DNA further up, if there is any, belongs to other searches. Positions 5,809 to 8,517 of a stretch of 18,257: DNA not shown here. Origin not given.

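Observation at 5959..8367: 803-aa protein: polybasic N-terminus, ST7-like TPR half, and a triplicated unknown domain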

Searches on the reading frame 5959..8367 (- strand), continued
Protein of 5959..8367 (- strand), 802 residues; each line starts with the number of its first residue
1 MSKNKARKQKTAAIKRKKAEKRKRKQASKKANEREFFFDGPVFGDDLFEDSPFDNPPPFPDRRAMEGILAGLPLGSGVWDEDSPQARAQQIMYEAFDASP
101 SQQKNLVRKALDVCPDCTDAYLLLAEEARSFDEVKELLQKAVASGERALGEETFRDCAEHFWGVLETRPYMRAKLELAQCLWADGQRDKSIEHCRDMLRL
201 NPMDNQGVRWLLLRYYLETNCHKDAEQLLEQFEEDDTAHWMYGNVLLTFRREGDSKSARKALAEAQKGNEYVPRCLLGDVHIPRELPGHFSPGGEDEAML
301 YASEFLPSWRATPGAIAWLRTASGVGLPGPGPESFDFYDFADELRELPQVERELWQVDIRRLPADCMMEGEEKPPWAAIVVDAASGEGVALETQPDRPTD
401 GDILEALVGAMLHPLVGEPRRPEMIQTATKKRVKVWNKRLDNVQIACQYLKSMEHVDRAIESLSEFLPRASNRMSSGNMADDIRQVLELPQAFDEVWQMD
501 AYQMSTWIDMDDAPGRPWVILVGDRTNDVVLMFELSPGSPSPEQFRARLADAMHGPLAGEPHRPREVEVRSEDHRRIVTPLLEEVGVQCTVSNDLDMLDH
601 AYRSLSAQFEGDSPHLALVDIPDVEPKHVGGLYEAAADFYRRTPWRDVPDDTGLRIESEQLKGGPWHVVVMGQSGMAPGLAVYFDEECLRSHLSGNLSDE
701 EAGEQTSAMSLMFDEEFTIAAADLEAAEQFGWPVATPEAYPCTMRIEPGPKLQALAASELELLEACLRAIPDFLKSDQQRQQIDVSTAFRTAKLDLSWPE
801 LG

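Call 66: find_related_loci(query=A2, collection=genome_contigs, flank=6000)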
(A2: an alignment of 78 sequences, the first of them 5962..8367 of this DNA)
Query A2 (802 aa) in genome_contigs; peptide patterns used: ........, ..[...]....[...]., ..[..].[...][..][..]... (x = any residue, [..] = any of these).
599 stretches matched a pattern (row limit reached: there are more); 580 encode a relative of the query (tblastn E <= 1e-3); the best 80 are kept; 80 distinct loci.
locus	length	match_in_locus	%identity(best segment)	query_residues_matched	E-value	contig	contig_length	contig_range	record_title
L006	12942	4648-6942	40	17-797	0e+0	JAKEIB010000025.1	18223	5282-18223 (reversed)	MAG: Planctomycetota bacterium isolate PMV_8.38 PMV_8.38.k101_59964, whole genome shotgun sequence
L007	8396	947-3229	40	15-797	2e-175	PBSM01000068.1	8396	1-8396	MAG: Planctomycetaceae bacterium isolate NP86 MHASMcontig_577381, whole genome shotgun sequence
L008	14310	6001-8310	39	16-801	3e-173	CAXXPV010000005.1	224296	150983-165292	MAG: Thermoguttaceae bacterium isolate 5d2646e0-01ad-46f9-a460-09296c79865c genome assembly, contig: contig_5, whole gen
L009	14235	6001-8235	41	55-798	7e-171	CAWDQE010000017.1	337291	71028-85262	MAG: uncultured Planctomycetia bacterium isolate MFD01231.bin.2.20 genome assembly, contig: contig_6735, whole genome sh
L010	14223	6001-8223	39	46-796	3e-167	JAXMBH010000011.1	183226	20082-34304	MAG: Pirellulales bacterium isolate STL-PLA31 C1.195.fa-11, whole genome shotgun sequence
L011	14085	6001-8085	42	106-795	1e-166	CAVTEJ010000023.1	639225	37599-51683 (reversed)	MAG: uncultured Planctomycetota bacterium isolate MFD00822.bin.2.173 genome assembly, contig: contig_53246, whole genome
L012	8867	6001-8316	39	15-798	2e-165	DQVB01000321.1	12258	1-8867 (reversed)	MAG TPA_asm: Planctomycetota bacterium isolate SZUA-1497 k95_28828, whole genome shotgun sequence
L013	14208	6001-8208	40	64-797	3e-164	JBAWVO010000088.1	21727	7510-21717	MAG: Planctomycetota bacterium isolate ELA013 MAG013_88, whole genome shotgun sequence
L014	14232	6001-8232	40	59-800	6e-164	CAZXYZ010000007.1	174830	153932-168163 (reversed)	MAG TPA_asm: uncultured Pirellulaceae bacterium isolate binchicken_co16_356 genome assembly, contig: NODE_103_length_174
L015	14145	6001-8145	40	76-786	5e-160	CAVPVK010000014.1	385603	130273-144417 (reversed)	MAG: uncultured Planctomycetia bacterium isolate MFD00082.bin.2.49 genome assembly, contig: contig_6808, whole genome sh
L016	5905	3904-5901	39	57-730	5e-157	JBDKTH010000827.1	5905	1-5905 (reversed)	MAG: Thermoguttaceae bacterium isolate 6_bin.231_R1 c_000000409685, whole genome shotgun sequence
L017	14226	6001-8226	38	59-798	5e-153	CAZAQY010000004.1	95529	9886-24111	MAG TPA_asm: uncultured Pirellulaceae bacterium isolate binchicken_co273_199 genome assembly, contig: NODE_222_length_95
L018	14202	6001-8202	37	60-797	3e-136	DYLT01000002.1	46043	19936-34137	MAG TPA_asm: Blastopirellula marina isolate SulCav_AS07-7_3_67_12 SulCav_AS07_7_675_length_46043_cov_6_714643, whole gen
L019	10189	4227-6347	38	76-785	2e-135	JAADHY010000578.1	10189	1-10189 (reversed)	MAG: Planctomycetota bacterium isolate M_MetaBat.224 contig-127_11410, whole genome shotgun sequence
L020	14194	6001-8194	40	58-797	3e-156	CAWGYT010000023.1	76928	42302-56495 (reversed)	MAG: uncultured Planctomycetales bacterium isolate MFD09779.bin.1.123 genome assembly, contig: contig_50831, whole genom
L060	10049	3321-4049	49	88-327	8e-62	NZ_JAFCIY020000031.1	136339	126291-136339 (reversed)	Desulfuromonas sp. CSMB_57 NODE_171+76+33+9, whole genome shotgun sequence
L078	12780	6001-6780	48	57-319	9e-60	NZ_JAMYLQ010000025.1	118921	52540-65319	Mesorhizobium sp. M1312 M1312_contig00025, whole genome shotgun sequence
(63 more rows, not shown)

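Call 86: search_protein_families(library=pfam, proteins=[P0045, L078:5905-6825:+, L060:2526-4034:+], max_evalue=0.1)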
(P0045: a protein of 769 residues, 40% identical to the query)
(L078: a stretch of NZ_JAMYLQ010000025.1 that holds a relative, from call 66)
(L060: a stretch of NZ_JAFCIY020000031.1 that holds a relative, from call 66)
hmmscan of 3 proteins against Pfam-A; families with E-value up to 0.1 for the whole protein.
P0045 (769 aa): 10 families
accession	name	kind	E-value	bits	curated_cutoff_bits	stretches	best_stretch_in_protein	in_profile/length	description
PF22007.2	DUF6930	-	3.4e-15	56.8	27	2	458-576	5-121/123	Domain of unknown function (DUF6930)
PF23988.1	DUF7309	-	1.9e-08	34.3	27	1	603-748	4-155/170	Domain of unknown function (DUF7309)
PF04184.18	ST7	-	5.8e-07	28.8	24.3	2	239-304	365-429/533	ST7 protein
PF04910.20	Tcf25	-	1.1e-06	28.4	24.2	1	163-254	116-215/337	Transcriptional repressor TCF25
PF13432.12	TPR_16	-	2.5e-06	28.3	32.7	1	139-179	23-64/65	Tetratricopeptide repeat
PF13428.12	TPR_14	-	2.2e-05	25.1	23.5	1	147-180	2-35/44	Tetratricopeptide repeat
PF00515.34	TPR_1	-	0.00048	20.3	27.8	1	148-179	3-34/34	Tetratricopeptide repeat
PF13181.12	TPR_8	-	0.00094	19.6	25.7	1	148-179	3-34/34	Tetratricopeptide repeat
PF07719.23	TPR_2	-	0.001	19.5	27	1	150-179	5-34/34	Tetratricopeptide repeat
PF14559.12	TPR_19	-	0.024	15.4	25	1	145-180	24-59/68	Tetratricopeptide repeat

L078:5905-6825:+ (306 aa): 18 families
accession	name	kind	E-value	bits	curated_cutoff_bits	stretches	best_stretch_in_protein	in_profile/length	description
PF04184.18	ST7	-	9e-10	38.1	24.3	1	55-124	159-228/533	ST7 protein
PF00515.34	TPR_1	-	2.1e-07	30.9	27.8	1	148-179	3-34/34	Tetratricopeptide repeat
PF13428.12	TPR_14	-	5.5e-07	30.1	23.5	1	147-181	2-36/44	Tetratricopeptide repeat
PF07719.23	TPR_2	-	7.5e-06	26.1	27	1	151-179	6-34/34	Tetratricopeptide repeat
PF13432.12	TPR_16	-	9.1e-06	26.5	32.7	1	143-179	27-64/65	Tetratricopeptide repeat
PF14559.12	TPR_19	-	0.00022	21.9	25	1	157-205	2-49/68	Tetratricopeptide repeat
PF13424.12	TPR_12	-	0.0007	20.2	30.1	1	151-175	8-32/77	Tetratricopeptide repeat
PF24575.1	TPR_Slam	-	0.00092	20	35.2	1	153-194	54-94/104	Surface lipoprotein assembly modifier, N-terminal TPR repeats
PF13374.12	TPR_10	-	0.0049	17.3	27.5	0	148-175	4-31/42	Tetratricopeptide repeat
PF13181.12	TPR_8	-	0.005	17.4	25.7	1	151-179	6-34/34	Tetratricopeptide repeat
PF13414.12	TPR_11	-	0.0056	16.8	26.8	1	159-179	7-27/42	TPR repeat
PF13176.12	TPR_7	-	0.012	16.1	27.9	1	150-180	3-33/36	Tetratricopeptide repeat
PF00296.26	Bac_luciferase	-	0.016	15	27.9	1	153-253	189-280/314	Luciferase-like monooxygenase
PF12569.14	NatA_aux_su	-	0.017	14.5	33.3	1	153-227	45-119/515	N-terminal acetyltransferase A, auxiliary subunit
PF23914.1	TPR_CcmH_CycH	-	0.031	14.5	42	0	148-181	123-156/158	Cytochrome c-type biogenesis protein H TPR domain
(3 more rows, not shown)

L060:2526-4034:+ (502 aa): 11 families
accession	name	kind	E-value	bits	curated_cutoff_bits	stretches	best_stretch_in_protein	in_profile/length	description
PF22016.2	DUF6933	-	3.8e-36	124.7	27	1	24-174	1-156/157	Domain of unknown function (DUF6933)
PF04184.18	ST7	-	1.8e-15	56.9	24.3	1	265-499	164-420/533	ST7 protein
PF13428.12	TPR_14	-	4.5e-08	33.5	23.5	1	355-386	6-37/44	Tetratricopeptide repeat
PF14559.12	TPR_19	-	6.5e-08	33.2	25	2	364-409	5-49/68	Tetratricopeptide repeat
PF07719.23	TPR_2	-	2.2e-05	24.7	27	1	353-383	4-34/34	Tetratricopeptide repeat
PF13432.12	TPR_16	-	7.5e-05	23.5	32.7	0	356-409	3-55/65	Tetratricopeptide repeat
PF00515.34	TPR_1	-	0.00074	19.7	27.8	0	355-383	6-34/34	Tetratricopeptide repeat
PF12895.13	ANAPC3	-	0.0036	18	27.2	1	364-409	37-80/82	Anaphase-promoting complex, cyclosome, subunit 3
PF13414.12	TPR_11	-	0.0059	16.7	26.8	0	286-304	18-36/42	TPR repeat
PF01535.26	PPR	-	0.021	15.5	25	0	355-379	5-29/31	PPR repeat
PF13176.12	TPR_7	-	0.034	14.7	27.9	0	352-383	1-32/36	Tetratricopeptide repeat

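Call 90: search_dna_similar(query=window:5962-8367:-, collection=plasmids, mode=protein, max_rows=15)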
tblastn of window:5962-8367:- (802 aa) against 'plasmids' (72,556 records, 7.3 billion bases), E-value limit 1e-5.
Records with a match: 453; places in all: 463; records where one place covers at least 80% of the query: 0.
Best place of each record, by identity: <60% 453.
By first word of the organism name: Klebsiella 214; Enterobacter 98; Citrobacter 49; Escherichia 46; Salmonella 15; Raoultella 8; Leclercia 5; Pseudoalteromonas 4; Novosphingobium 3; Pantoea 2; and 8 more.
By predicted mobility (MOB-suite, as given by PLSDB): conjugative 282; non-mobilizable 152; mobilizable 19.
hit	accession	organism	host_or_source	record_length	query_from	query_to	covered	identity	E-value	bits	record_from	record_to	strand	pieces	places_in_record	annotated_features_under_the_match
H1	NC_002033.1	Novosphingobium aromaticivorans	-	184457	88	319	29%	40.9%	8e-38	160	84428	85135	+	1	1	hypothetical protein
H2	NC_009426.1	Novosphingobium aromaticivorans DSM 12444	-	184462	88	319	29%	40.9%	8e-38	160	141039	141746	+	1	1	hypothetical protein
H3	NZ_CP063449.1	Novosphingobium sp. ES2-1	mixed culture,activated sludge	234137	88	319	29%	40.9%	8e-38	160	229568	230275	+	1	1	hypothetical protein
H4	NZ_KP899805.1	Salmonella enterica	environmental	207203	86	319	29%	39.2%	6e-31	139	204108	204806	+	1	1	tetratricopeptide repeat protein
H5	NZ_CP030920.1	Escherichia coli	Homo sapiens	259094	86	319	29%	39.2%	6e-31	139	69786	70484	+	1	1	tetratricopeptide repeat protein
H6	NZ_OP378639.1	Klebsiella michiganensis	-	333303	86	319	29%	39.2%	6e-31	139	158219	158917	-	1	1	tetratricopeptide repeat protein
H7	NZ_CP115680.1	Klebsiella oxytoca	Homo sapiens,blood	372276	86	319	29%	39.2%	6e-31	139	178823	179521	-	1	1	tetratricopeptide repeat protein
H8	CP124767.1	Klebsiella michiganensis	Homo sapiens,Rectal Swab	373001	86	319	29%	39.2%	6e-31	139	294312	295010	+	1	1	tetratricopeptide repeat protein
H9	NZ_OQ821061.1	Enterobacter asburiae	-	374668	86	319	29%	39.2%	6e-31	139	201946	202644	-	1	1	tetratricopeptide repeat protein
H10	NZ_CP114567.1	Citrobacter freundii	Homo sapiens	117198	86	319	29%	38.8%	8e-31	138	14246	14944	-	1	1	tetratricopeptide repeat protein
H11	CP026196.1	Enterobacteriaceae bacterium ENNIH1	-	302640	86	319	29%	38.8%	8e-31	138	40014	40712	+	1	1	tetratricopeptide repeat protein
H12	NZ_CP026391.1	Leclercia sp. LSNIH3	-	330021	86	319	29%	38.8%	8e-31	138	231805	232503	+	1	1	tetratricopeptide repeat protein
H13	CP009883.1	Pantoea sp. PSNIH1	shelf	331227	86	319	29%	38.8%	8e-31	138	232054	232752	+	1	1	hypothetical protein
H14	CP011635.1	Klebsiella oxytoca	Homo sapiens,Perirectal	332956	86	319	29%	38.8%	8e-31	138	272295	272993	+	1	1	hypothetical protein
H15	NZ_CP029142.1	Klebsiella michiganensis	-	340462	86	319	29%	38.8%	8e-31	138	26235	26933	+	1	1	tetratricopeptide repeat protein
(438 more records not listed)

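Call 91: get_annotated_region(hit=H5, flank=7000)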
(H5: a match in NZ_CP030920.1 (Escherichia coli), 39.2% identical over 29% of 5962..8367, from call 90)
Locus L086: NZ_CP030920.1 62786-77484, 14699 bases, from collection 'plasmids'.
description: Escherichia coli strain KL53 plasmid pKL53-L, complete sequence
organism: Escherichia coli (NCBI taxid 562)
taxonomy: Bacteria; Pseudomonadota; Gammaproteobacteria; Enterobacterales; Enterobacteriaceae; Escherichia; Escherichia coli
host: -; source: Homo sapiens; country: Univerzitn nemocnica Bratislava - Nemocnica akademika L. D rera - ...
typing (MOB-suite, as given by PLSDB): non-mobilizable; replicon IncFIB,rep_cluster_1088
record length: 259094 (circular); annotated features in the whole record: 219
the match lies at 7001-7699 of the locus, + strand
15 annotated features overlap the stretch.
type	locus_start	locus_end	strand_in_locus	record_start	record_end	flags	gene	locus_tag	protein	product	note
CDS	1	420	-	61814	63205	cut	-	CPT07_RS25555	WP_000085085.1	SIR2 family protein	-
CDS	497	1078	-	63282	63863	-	-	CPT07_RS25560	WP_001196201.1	recombinase family protein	GO:0006310 - DNA recombination [Evidence IEA]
CDS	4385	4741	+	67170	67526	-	-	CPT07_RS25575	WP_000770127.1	hypothetical protein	-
CDS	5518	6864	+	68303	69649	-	-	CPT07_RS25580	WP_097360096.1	ISNCY family transposase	-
CDS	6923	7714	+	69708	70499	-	-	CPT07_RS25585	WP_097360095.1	tetratricopeptide repeat protein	-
CDS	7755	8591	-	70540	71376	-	-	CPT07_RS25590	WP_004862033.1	macro domain-containing protein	-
CDS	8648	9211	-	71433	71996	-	-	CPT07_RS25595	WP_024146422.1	TIR domain-containing protein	-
CDS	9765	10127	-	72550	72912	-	-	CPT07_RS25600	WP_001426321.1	hypothetical protein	-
CDS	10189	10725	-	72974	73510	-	-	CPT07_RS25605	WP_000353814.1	DUF2726 domain-containing protein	-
CDS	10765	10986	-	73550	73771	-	-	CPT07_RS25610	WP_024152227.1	membrane protein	-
CDS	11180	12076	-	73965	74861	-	-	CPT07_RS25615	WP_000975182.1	hypothetical protein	-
CDS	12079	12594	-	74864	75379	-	-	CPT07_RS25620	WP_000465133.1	thermonuclease family protein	-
CDS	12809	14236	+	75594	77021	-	-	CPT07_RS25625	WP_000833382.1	DNA cytosine methyltransferase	-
CDS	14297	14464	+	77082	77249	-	-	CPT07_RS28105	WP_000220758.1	hypothetical protein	-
CDS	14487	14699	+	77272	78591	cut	-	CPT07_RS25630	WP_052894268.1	DUF1173 family protein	-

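Call 92: get_annotated_region(hit=H2, flank=6000)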
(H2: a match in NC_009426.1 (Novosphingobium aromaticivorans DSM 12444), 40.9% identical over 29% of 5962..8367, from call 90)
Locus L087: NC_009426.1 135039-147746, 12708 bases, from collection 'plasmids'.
description: Novosphingobium aromaticivorans DSM 12444 plasmid pNL1, complete sequence
organism: Novosphingobium aromaticivorans DSM 12444 (NCBI taxid 279238)
taxonomy: Bacteria; Pseudomonadota; Alphaproteobacteria; Sphingomonadales; Sphingomonadaceae; Novosphingobium; Novosphingobium aromaticivorans; Novosphingobium aromaticivorans DSM 12444
host: -; source: -; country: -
typing (MOB-suite, as given by PLSDB): conjugative; replicon rep_cluster_373; relaxase MOBF; mating-pair formation MPF_F
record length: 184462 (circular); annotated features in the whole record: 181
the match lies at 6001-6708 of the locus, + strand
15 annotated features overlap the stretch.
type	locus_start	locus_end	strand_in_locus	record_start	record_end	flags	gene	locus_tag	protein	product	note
CDS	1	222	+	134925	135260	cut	-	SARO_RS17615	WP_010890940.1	single-stranded DNA-binding protein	-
CDS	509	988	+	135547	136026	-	-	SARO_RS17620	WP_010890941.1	MucR family transcriptional regulator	-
CDS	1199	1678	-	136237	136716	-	-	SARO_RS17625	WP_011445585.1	hypothetical protein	-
CDS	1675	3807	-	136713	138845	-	-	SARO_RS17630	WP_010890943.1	tyrosine-type recombinase/integrase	GO:0015074 - DNA integration [Evidence IEA]; GO:0006310 - DNA recombination [Evidence IEA]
CDS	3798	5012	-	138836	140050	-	-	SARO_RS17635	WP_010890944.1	tyrosine-type recombinase/integrase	GO:0015074 - DNA integration [Evidence IEA]; GO:0006310 - DNA recombination [Evidence IEA]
CDS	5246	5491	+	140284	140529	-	-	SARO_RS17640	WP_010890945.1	AbrB/MazE/SpoVT family DNA-binding domain-containing protein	-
CDS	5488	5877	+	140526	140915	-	-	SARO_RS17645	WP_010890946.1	type II toxin-antitoxin system VapC family toxin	-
CDS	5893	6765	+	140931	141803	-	-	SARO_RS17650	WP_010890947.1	hypothetical protein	-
CDS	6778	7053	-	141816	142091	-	-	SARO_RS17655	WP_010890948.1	hypothetical protein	-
CDS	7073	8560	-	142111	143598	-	-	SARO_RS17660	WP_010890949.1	Fic family protein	-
CDS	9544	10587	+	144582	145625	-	-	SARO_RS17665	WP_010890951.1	DUF2493 domain-containing protein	-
CDS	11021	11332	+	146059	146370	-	-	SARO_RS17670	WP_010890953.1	hypothetical protein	-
CDS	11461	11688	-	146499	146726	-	-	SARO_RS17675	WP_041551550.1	hypothetical protein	-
CDS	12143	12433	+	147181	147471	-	-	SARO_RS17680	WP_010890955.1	ribbon-helix-helix protein, CopG family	GO:0006355 - regulation of DNA-templated transcription [Evidence IEA]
CDS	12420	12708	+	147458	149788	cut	-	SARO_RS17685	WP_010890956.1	type IV secretion system DNA-binding domain-containing protein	-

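Call 104: search_protein_families(library=pfam, proteins=[L078:3551-5908:+, L086:5518-6864:+], max_evalue=0.01)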
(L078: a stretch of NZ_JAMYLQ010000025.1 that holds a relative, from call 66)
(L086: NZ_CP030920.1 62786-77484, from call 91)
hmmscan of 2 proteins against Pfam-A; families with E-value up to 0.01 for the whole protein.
L078:3551-5908:+ (785 aa): 1 family
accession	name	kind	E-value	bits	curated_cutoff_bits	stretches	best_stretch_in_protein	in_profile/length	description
PF01526.23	DDE_Tnp_Tn3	-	6.7e-128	427.2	24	1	380-769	1-389/389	Tn3 transposase DDE domain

L086:5518-6864:+ (448 aa): 5 families
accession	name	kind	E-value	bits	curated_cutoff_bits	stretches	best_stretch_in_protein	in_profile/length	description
PF13565.12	HTH_32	-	2.8e-11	44.2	33.7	1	36-109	2-73/73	Homeodomain-like domain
PF13551.12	HTH_29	-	1.8e-09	38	28.1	1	11-66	4-60/64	Winged helix-turn helix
PF13384.12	HTH_23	-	1.7e-08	34.4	24.6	1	4-51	3-49/50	Homeodomain-like domain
PF13518.12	HTH_28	-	4.1e-08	33.6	25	1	8-57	2-50/52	Helix-turn-helix domain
PF13683.12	rve_3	-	0.0012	18.9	26.5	1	232-285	5-55/67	Integrase core domain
